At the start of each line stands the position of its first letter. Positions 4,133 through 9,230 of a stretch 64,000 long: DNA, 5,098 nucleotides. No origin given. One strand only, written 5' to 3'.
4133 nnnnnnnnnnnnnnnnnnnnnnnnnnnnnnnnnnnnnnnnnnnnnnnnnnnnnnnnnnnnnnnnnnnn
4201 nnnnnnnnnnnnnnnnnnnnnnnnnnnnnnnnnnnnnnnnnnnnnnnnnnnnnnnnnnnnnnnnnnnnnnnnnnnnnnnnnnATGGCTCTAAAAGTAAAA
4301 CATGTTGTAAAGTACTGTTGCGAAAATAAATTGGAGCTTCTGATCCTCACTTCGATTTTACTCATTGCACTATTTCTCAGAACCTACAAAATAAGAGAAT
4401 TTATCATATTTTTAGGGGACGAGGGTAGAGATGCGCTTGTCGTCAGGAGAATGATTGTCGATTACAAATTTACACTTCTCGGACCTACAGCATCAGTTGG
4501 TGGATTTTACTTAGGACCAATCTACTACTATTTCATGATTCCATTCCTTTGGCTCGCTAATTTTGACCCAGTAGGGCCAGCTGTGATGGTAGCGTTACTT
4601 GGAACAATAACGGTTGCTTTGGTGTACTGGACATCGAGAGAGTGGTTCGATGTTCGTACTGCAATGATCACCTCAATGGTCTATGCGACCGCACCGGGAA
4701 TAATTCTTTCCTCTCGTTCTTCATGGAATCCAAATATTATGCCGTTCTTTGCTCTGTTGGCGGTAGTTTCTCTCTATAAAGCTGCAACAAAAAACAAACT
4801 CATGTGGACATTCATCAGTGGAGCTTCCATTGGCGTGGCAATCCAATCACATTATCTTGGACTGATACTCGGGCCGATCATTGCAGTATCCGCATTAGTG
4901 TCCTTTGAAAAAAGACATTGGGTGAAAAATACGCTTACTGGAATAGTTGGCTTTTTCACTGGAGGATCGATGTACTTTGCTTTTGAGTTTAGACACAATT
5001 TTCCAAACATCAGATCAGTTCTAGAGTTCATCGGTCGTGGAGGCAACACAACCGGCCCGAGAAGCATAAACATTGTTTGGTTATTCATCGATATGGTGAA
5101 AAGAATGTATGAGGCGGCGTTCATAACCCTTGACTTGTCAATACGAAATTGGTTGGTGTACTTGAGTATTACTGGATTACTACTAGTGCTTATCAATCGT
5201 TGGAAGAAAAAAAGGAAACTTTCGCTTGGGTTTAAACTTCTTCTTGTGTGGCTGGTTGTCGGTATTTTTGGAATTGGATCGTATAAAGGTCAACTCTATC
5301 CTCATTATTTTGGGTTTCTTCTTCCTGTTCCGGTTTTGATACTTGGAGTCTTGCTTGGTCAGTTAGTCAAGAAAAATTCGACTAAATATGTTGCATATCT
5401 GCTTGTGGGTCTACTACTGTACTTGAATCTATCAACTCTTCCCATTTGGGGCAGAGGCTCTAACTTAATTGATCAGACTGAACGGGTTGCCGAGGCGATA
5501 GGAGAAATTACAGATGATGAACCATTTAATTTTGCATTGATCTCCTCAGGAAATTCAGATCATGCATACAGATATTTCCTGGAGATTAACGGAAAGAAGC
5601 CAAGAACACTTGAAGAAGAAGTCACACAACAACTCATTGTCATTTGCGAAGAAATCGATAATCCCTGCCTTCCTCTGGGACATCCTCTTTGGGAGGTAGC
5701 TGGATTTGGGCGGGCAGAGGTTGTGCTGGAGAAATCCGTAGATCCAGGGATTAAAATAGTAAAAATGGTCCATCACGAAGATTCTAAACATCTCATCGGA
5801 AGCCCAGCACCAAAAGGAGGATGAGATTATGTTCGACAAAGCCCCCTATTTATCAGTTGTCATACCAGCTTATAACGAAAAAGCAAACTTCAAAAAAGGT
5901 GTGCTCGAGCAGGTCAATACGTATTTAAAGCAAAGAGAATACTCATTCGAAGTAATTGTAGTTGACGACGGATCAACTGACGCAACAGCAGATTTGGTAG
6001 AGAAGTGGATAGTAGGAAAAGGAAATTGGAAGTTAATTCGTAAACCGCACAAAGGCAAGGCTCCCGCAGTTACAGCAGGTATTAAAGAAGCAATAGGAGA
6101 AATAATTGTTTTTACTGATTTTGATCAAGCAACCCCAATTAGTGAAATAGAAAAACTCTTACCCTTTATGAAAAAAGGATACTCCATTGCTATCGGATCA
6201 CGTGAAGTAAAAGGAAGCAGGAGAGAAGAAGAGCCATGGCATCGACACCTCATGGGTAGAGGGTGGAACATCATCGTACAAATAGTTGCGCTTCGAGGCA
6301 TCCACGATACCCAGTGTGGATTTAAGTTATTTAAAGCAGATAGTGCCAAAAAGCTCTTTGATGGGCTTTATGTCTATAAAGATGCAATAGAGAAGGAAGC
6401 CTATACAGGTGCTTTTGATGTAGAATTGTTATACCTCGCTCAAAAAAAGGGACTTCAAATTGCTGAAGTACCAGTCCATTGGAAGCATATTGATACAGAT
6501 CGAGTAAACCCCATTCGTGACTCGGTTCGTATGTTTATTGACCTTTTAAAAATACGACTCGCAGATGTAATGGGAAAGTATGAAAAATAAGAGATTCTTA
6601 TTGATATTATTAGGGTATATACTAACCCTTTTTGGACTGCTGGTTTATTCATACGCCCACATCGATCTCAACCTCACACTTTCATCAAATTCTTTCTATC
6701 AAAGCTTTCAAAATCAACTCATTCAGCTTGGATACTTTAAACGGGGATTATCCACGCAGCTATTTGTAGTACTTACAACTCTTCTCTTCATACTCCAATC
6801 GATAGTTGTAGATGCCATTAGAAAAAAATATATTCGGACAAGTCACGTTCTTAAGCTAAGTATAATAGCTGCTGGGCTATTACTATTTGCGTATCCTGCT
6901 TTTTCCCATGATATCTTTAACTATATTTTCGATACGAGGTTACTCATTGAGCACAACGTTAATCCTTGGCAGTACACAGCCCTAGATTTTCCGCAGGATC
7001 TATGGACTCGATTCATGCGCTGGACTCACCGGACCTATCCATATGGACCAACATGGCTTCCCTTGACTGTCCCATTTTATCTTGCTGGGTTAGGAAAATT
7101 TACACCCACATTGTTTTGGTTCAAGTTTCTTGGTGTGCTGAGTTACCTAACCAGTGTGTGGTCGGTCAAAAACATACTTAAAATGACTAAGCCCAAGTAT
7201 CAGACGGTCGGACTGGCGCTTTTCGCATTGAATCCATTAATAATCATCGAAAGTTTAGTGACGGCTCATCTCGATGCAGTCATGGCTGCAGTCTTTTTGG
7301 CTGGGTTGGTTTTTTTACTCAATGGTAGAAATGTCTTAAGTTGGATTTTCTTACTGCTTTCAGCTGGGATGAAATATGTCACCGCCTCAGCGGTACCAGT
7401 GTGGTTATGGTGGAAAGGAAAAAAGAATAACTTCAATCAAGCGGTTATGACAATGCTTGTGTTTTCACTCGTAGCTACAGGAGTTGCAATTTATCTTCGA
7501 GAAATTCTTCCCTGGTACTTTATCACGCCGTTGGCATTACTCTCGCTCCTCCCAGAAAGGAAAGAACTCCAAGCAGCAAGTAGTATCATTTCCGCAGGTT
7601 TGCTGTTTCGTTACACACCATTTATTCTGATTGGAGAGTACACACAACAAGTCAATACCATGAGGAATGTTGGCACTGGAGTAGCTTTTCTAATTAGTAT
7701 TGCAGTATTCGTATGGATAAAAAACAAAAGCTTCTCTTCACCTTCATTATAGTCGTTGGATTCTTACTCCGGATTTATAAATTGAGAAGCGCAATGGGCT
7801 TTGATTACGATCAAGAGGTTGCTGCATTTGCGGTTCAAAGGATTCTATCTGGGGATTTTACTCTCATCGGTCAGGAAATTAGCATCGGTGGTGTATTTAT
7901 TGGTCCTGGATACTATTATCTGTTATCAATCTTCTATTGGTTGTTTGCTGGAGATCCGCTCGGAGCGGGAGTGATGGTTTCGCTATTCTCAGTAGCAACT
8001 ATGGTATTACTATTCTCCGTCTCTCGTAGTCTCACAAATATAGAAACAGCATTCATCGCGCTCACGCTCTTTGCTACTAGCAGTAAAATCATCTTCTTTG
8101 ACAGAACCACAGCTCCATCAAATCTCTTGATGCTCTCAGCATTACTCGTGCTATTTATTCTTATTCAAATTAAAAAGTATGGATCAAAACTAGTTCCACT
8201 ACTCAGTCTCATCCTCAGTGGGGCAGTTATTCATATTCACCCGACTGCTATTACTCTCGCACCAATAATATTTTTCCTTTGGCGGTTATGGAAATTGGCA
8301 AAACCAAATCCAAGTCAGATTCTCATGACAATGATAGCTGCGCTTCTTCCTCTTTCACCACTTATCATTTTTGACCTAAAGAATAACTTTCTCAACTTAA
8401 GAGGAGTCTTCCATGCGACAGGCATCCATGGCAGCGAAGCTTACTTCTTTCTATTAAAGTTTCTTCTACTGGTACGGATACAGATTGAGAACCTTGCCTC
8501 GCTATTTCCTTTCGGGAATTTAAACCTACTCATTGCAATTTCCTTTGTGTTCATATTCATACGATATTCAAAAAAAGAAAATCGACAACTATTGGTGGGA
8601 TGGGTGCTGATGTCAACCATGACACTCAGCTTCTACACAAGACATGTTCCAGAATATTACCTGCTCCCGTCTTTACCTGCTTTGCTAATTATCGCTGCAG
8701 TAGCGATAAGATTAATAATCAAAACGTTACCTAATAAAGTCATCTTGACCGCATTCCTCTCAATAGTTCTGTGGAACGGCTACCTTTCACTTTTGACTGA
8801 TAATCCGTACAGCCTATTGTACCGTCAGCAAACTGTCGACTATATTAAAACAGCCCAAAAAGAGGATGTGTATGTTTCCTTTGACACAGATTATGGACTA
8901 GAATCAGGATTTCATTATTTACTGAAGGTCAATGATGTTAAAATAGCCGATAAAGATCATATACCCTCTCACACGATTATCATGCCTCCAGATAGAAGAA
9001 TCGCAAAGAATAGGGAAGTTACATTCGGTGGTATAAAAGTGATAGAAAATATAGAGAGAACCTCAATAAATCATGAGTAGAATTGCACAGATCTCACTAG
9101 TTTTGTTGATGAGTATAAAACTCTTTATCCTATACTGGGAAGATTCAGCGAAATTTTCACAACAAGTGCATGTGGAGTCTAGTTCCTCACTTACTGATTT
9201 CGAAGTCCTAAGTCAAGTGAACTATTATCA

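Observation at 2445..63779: Hyper-expanded lipid-carrier-dependent glycosylation island: ~25 GT-C-like transferases plus ~6 polyprenyl-P-sugar synthases on one strand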

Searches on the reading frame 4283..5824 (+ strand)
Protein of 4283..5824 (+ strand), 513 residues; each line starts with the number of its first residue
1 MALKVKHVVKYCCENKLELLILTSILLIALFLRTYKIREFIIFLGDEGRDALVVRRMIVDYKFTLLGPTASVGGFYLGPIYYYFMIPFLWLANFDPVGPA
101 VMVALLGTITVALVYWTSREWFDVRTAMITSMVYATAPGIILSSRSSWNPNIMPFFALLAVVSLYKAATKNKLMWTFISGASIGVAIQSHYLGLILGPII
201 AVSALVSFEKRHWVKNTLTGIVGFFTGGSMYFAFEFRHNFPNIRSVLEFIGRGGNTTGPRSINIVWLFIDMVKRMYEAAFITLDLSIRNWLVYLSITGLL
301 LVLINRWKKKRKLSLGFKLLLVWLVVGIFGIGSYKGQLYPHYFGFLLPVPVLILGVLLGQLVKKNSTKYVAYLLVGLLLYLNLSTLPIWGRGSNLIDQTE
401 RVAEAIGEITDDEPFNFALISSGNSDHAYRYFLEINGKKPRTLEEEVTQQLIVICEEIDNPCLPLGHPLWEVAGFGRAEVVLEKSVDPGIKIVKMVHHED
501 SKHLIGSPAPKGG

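Call 3: search_protein_families(library=pfam, proteins=[window:4283-5824:+], max_evalue=0.01)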
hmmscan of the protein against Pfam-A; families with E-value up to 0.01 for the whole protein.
window:4283-5824:+ (513 aa): 1 family
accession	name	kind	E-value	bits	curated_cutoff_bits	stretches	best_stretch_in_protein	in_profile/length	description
PF13231.12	PMT_2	-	1.5e-13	51.7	26.1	1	79-221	4-145/160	Dolichyl-phosphate-mannose-protein mannosyltransferase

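Call 86: find_encoding_contigs(protein=window:4283-5824:+, flank=6000, max_places=4)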
Protein window:4283-5824:+ (513 aa): 1 contig read that carries it; 1 place shown.
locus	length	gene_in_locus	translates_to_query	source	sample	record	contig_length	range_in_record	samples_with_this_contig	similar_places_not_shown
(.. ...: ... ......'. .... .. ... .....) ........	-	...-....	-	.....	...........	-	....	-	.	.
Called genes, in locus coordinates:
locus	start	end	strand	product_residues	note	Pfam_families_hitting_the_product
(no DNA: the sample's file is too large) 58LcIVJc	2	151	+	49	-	?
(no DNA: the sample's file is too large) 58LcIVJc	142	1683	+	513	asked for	PF13231:PMT_2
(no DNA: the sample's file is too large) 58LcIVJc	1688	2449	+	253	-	PF13641:Glyco_tranf_2_3, PF00535:Glycos_transf_2, PF10111:Glyco_tranf_2_2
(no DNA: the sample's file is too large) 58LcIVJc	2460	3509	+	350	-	?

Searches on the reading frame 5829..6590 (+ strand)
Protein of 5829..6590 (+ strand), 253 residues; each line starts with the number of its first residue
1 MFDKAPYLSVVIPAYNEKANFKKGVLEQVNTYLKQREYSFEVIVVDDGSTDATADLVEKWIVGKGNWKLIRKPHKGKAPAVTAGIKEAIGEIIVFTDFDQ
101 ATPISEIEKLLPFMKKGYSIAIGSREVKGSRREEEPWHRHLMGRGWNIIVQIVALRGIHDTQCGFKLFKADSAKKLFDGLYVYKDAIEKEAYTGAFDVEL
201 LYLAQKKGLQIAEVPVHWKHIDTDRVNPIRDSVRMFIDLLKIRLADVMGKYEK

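Call 3: search_protein_families(library=pfam, proteins=[window:5829-6590:+], max_evalue=0.01)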
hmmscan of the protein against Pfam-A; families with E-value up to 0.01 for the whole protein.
window:5829-6590:+ (253 aa): 3 families
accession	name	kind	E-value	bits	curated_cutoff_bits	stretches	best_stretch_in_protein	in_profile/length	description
PF00535.33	Glycos_transf_2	-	5.1e-32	111.6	23.3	1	9-177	1-168/168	Glycosyl transferase family 2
PF10111.15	Glyco_tranf_2_2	-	7.8e-09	35.9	27.3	1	9-112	1-104/276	Glycosyltransferase like family 2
PF13641.12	Glyco_tranf_2_3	-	9.3e-08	32.8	27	1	7-129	2-127/230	Glycosyltransferase like family 2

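Call 16: search_protein_families(library=ncbifam, proteins=[window:5829-6590:+], max_evalue=0.001)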
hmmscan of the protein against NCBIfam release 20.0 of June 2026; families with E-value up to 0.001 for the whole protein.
window:5829-6590:+ (253 aa): 21 families
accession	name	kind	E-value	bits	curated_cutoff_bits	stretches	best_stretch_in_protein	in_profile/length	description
NF041875.1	EPS_EpsD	equivalog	6e-16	58.7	370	1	8-124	1-115/325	exopolysaccharide biosynthesis glycosyltransferase EpsD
NF007482.0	PRK10073.1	equivalog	9.6e-16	57.7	423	1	3-110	3-106/334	glycosyltransferase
NF047588.1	GlcsyltransPgfSStrep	equivalog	1.1e-15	57.6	500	1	8-140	3-136/308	glycosyltransferase PgfS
NF007986.1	PRK10714.1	equivalog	5.2e-15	55.3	529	1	7-169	7-165/316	undecaprenyl-phosphate 4-deoxy-4-formamido-L-arabinose transferase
TIGR03937.1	PgaC_IcaA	equivalog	3.8e-14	52.5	422.3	1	3-99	42-135/407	poly-beta-1,6-N-acetyl-D-glucosamine synthase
NF038302.1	EPS_HpsE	equivalog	2.9e-13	49.5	300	1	8-129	3-126/307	hormogonium polysaccharide biosynthesis glycosyltransferase HpsE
NF041391.1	DPhHxTase_Halo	equivalog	5.8e-13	48.3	375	1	14-220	3-185/213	dolichyl-phosphate hexose transferase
TIGR04283.1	glyco_like_mftF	equivalog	7.2e-13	48.6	182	1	8-116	1-100/221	TIGR04283 family arsenosugar biosynthesis glycosyltransferase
TIGR03965.1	mycofact_glyco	equivalog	2.5e-11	43.1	280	1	4-123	72-188/467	mycofactocin biosynthesis glycosyltransferase MftF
TIGR04182.1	glyco_TIGR04182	equivalog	3.1e-11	43.2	325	1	9-241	3-216/293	S-layer glycoprotein N-glycosyltransferase AglJ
NF047683.1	TeichurnBiosyTuaG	equivalog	1.9e-10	40.8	400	1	1-117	1-114/252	teichuronic acid biosynthesis protein TuaG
NF010496.0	PRK13915.1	equivalog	3.9e-10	39.3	262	1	8-104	33-131/307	glucosyl-3-phosphoglycerate synthase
NF050050.1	ProtGlycPglI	equivalog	1.7e-09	37.5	500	1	6-125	2-119/306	GalNAc(5)-diNAcBac-PP-undecaprenol beta-1,3-glucosyltransferase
NF058614.1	PPMAGASynPpgS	equivalog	1.9e-07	30.7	370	1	10-176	4-165/226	polyprenyl-phospho-N-acetylgalactosaminyl synthase PpgS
TIGR04242.1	nodulat_NodC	equivalog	2.3e-07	30.1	550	1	3-117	45-159/395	chitooligosaccharide synthase NodC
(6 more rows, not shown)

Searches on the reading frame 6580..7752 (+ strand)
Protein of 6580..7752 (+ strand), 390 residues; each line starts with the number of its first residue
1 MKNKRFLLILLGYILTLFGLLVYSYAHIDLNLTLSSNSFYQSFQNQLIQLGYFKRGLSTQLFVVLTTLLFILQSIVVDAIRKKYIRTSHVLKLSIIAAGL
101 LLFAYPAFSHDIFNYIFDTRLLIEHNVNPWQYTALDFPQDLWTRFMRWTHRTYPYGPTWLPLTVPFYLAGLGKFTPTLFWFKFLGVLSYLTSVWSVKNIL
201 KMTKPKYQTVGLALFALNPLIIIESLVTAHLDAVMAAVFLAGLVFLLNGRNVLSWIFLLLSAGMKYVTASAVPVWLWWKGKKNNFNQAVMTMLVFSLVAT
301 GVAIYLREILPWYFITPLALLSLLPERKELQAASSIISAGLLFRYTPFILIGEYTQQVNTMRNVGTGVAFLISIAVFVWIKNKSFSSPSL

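Call 3: search_protein_families(library=pfam, proteins=[window:6580-7752:+], max_evalue=0.01)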
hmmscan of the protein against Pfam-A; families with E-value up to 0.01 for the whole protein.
window:6580-7752:+ (390 aa): 1 family
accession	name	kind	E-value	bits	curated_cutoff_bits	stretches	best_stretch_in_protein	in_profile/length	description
PF09594.16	GT87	-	2e-05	24.9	25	1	153-379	1-213/237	Glycosyltransferase family 87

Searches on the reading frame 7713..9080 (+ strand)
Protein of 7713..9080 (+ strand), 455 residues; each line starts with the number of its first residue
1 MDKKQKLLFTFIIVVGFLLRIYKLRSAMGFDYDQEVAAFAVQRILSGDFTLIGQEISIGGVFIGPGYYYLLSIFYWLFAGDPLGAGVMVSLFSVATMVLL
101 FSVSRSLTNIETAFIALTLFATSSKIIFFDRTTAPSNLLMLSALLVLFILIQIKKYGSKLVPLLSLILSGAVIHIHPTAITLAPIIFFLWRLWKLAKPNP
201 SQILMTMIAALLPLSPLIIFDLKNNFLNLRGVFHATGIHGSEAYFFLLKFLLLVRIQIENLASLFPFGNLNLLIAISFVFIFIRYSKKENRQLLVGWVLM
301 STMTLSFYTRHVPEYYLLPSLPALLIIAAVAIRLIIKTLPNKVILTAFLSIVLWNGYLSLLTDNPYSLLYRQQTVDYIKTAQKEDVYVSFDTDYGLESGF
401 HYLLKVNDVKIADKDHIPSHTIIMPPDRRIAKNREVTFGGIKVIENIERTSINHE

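Call 3: search_protein_families(library=pfam, proteins=[window:7713-9080:+], max_evalue=0.01)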
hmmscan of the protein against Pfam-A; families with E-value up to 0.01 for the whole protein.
window:7713-9080:+ (455 aa): 1 family
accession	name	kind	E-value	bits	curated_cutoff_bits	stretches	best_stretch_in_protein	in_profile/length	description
PF13231.12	PMT_2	-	1.1e-05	26.1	26.1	1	65-219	4-159/160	Dolichyl-phosphate-mannose-protein mannosyltransferase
